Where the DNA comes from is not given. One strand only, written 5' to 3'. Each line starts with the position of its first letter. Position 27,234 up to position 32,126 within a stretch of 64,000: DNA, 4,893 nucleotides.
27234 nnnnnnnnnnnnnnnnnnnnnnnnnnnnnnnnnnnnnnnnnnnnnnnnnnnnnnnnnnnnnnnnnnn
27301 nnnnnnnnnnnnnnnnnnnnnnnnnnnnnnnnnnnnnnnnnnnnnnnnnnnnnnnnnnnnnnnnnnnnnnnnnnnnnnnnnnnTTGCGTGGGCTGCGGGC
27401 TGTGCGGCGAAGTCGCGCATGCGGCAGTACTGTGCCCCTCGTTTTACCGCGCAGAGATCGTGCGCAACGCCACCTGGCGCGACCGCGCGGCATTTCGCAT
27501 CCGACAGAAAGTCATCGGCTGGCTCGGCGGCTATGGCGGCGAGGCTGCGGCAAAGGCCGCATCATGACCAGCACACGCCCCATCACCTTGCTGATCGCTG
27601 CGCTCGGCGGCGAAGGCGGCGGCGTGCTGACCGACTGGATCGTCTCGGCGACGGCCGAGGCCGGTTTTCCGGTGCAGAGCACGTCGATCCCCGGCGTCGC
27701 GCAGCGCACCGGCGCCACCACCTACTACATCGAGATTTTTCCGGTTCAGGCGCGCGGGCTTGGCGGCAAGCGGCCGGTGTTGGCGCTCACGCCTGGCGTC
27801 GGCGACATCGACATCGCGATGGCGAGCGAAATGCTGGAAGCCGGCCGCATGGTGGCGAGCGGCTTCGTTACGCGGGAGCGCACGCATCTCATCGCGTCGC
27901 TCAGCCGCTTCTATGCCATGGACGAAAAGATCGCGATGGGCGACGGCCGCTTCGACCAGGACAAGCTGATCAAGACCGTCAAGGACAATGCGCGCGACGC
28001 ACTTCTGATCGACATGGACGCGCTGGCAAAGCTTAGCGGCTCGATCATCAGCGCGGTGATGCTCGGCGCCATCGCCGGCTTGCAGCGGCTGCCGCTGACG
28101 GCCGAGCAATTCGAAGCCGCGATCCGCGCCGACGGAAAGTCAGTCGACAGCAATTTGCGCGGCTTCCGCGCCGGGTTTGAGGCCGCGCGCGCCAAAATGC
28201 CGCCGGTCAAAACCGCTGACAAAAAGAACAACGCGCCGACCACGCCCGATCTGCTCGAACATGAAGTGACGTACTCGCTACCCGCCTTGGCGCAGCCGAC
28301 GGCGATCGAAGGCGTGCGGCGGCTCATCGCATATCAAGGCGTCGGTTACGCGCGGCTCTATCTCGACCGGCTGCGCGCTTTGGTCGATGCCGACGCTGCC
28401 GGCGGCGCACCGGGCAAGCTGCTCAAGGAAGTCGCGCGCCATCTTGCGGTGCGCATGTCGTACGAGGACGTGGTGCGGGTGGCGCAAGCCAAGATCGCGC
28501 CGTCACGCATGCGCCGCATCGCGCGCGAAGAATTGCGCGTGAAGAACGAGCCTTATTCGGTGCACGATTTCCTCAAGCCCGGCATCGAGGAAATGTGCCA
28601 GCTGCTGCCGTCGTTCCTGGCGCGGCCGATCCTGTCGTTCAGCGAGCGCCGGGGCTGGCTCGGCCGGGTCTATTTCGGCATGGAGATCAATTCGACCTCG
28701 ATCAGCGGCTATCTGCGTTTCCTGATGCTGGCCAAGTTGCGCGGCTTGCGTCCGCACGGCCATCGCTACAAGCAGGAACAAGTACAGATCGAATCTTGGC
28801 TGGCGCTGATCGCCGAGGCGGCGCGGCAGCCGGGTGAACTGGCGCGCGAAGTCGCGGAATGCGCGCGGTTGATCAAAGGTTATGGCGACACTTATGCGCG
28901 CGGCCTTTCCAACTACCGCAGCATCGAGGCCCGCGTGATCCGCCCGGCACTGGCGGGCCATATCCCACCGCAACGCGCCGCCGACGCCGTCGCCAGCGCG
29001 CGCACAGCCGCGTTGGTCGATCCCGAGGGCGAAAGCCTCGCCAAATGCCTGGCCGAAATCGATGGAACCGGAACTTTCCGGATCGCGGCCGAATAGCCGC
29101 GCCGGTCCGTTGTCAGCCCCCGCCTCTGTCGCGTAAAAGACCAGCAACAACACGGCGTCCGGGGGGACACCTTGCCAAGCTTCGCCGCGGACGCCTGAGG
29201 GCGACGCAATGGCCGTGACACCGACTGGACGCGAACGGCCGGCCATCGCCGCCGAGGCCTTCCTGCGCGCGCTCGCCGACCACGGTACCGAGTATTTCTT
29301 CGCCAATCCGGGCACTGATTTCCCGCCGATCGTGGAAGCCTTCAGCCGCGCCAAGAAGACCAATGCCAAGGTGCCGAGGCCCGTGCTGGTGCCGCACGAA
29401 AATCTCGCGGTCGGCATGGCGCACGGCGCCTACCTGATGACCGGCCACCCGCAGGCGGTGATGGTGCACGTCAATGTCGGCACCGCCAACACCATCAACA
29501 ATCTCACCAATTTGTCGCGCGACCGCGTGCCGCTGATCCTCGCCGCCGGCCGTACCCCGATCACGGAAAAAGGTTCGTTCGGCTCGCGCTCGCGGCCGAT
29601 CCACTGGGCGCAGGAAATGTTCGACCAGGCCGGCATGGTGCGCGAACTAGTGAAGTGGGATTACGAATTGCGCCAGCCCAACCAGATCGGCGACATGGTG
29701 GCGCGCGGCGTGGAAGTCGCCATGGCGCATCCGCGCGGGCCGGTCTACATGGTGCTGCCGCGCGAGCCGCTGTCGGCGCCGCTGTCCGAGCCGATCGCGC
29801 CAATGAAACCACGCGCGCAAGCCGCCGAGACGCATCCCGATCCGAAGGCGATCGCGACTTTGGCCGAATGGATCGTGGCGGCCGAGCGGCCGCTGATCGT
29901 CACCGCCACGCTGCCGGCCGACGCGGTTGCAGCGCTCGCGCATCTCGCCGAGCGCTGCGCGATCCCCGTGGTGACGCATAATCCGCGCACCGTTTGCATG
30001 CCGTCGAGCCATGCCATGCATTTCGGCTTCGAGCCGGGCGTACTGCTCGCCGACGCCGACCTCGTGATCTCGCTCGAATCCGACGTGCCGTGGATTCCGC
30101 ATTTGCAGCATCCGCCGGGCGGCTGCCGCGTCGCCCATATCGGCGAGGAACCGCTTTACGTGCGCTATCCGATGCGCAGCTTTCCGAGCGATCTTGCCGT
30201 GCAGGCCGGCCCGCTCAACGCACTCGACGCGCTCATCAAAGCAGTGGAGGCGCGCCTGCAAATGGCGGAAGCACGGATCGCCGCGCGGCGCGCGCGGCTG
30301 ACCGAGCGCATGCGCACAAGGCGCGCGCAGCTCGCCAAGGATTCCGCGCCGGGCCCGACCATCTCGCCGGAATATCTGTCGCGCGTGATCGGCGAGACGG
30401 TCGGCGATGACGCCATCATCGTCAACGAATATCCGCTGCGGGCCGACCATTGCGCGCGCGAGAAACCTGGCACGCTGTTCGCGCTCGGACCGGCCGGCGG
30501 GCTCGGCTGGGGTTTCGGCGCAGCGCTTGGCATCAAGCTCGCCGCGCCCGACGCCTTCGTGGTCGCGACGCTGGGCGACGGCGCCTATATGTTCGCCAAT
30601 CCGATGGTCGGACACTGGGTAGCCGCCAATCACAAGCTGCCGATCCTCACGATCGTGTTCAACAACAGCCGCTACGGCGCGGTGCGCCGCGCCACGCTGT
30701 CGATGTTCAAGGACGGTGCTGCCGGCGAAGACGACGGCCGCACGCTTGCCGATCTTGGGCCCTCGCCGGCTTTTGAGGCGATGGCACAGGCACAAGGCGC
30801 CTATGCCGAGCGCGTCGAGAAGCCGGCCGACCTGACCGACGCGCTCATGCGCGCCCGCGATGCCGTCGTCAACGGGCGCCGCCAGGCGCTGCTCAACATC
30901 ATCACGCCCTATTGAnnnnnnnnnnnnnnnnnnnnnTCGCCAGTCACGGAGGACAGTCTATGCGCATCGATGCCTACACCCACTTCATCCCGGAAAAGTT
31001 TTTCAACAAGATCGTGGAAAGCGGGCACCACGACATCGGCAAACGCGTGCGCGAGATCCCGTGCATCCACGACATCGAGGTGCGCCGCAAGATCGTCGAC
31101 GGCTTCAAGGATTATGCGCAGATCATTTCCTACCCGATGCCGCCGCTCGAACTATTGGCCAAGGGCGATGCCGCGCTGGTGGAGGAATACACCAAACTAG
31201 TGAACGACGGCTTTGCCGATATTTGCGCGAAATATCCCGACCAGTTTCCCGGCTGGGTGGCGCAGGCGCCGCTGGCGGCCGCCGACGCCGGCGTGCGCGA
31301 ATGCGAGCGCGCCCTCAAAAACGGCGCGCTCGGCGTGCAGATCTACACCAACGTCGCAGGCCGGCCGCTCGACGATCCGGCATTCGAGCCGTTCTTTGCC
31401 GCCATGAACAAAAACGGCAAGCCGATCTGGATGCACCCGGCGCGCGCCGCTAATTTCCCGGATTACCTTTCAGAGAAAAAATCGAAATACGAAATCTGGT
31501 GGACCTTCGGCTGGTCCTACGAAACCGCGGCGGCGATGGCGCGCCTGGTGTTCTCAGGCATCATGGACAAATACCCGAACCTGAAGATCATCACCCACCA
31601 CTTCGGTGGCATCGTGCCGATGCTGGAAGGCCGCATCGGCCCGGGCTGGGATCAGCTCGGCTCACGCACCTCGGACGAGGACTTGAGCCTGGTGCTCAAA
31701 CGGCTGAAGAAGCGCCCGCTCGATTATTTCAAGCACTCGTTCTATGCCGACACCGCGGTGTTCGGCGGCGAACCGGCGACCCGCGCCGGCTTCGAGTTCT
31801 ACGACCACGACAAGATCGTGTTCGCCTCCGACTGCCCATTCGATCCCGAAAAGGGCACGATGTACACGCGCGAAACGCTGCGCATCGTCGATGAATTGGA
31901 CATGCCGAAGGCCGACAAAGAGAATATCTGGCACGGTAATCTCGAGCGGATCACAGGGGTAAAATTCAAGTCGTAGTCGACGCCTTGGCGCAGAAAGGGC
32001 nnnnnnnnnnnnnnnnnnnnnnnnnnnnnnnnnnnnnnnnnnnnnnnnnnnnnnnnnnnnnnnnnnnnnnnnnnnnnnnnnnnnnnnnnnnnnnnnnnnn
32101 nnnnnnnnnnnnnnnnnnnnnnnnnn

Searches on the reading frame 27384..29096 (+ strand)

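Call 6: search_protein_families(library=pfam, proteins=[window:27384-29096:+])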
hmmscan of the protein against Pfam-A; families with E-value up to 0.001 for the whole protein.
window:27384-29096:+ (570 aa): 2 families
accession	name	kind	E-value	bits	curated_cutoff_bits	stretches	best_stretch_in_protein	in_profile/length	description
PF20169.3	DUF6537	-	1.2e-38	133.4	27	1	305-515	3-201/203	Family of unknown function (DUF6537)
PF01558.24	POR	-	5.9e-12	46.5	27.4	1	75-266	1-173/173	Pyruvate ferredoxin/flavodoxin oxidoreductase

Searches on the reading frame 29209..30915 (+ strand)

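Call 6: search_protein_families(library=pfam, proteins=[window:29209-30915:+])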
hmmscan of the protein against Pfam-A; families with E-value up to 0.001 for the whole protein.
window:29209-30915:+ (568 aa): 3 families
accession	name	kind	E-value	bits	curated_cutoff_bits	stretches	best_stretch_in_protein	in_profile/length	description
PF02776.23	TPP_enzyme_N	-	1.2e-23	83.6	26.8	1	15-143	4-119/119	Thiamine pyrophosphate enzyme, N-terminal TPP binding domain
PF02775.26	TPP_enzyme_C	-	1.9e-23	83.4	21.9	1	413-551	11-142/151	Thiamine pyrophosphate enzyme, C-terminal TPP binding domain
PF00205.28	TPP_enzyme_M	-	6.6e-08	32.8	30.4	1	215-316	1-114/137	Thiamine pyrophosphate enzyme, central domain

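Call 49: search_protein_families(library=ncbifam, proteins=[window:29209-30915:+], max_evalue=0.00001)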
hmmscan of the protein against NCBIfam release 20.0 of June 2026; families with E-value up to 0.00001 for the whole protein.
window:29209-30915:+ (568 aa): 50 families (the best 25 are shown)
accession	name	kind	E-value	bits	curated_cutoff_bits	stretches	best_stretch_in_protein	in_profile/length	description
NF006203.0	PRK08327.1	equivalog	1e-199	664.8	456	1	14-565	11-567/571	thiamine pyrophosphate-requiring protein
NF006122.0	PRK08266.1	subfamily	1e-54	186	571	1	14-550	6-512/543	hypothetical protein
NF005485.1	PRK07092.1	equivalog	2.3e-50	171.9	493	1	20-549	9-505/523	benzoylformate decarboxylase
NF006052.0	PRK08199.1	subfamily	6.7e-48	163.3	539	1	13-552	9-527/559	thiamine pyrophosphate protein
NF004516.0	PRK05858.1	equivalog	1.2e-40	139.6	587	1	14-566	13-535/548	acetolactate synthase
TIGR00118.1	acolac_lg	equivalog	2.4e-40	138.5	538.35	1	14-550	3-522/557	biosynthetic-type acetolactate synthase large subunit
NF005760.0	PRK07586.1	equivalog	6.9e-40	137.5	363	2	14-256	3-230/514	acetolactate synthase large subunit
NF004807.0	PRK06154.1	equivalog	5.6e-39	134.2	607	1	17-566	25-554/565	thiamine pyrophosphate-requiring protein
NF005713.0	PRK07525.1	subfamily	8.9e-38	130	620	2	383-565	384-561/592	sulfoacetaldehyde acetyltransferase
NF005712.0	PRK07524.1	subfamily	5e-37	127.6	500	1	14-551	5-518/536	5-guanidino-2-oxopentanoate decarboxylase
NF005860.0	PRK07789.1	equivalog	2.4e-35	121.9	881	1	14-551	36-566/615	acetolactate synthase large subunit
TIGR03457.1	sulphoacet_xsc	equivalog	1e-33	116.6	676.4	2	379-565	375-555/579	sulfoacetaldehyde acetyltransferase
NF004919.0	PRK06276.1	equivalog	5.5e-32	110.8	866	2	378-550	358-526/582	acetolactate synthase large subunit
NF058623.1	HdaclCoAlyACT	equivalog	6.4e-32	110.9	600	1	12-551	10-530/575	2-hydroxyacyl-CoA lyase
NF004710.0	PRK06048.1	equivalog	7.6e-32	110.5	976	1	13-552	9-527/561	acetolactate synthase large subunit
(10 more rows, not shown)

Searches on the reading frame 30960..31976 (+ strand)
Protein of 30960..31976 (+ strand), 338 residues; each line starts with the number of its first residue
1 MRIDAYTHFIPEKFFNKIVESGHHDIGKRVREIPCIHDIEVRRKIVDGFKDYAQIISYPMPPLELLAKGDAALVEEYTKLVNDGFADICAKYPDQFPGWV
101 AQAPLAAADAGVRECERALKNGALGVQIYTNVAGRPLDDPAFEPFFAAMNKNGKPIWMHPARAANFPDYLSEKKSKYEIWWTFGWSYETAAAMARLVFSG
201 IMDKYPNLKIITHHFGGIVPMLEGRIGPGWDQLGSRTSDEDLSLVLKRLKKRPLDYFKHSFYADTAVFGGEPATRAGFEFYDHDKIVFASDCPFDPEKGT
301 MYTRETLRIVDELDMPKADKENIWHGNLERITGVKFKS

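Call 6: search_protein_families(library=pfam, proteins=[window:30960-31976:+])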
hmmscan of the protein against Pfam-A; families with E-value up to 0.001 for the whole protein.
window:30960-31976:+ (338 aa): 1 family
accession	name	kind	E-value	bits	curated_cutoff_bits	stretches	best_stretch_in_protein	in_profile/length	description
PF04909.20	Amidohydro_2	-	1.1e-32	114.5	26.4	1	66-327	50-282/289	Amidohydrolase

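Call 49: search_protein_families(library=ncbifam, proteins=[window:30960-31976:+], max_evalue=0.00001)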
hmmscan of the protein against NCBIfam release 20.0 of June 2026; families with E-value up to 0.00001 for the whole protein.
window:30960-31976:+ (338 aa): 0 families
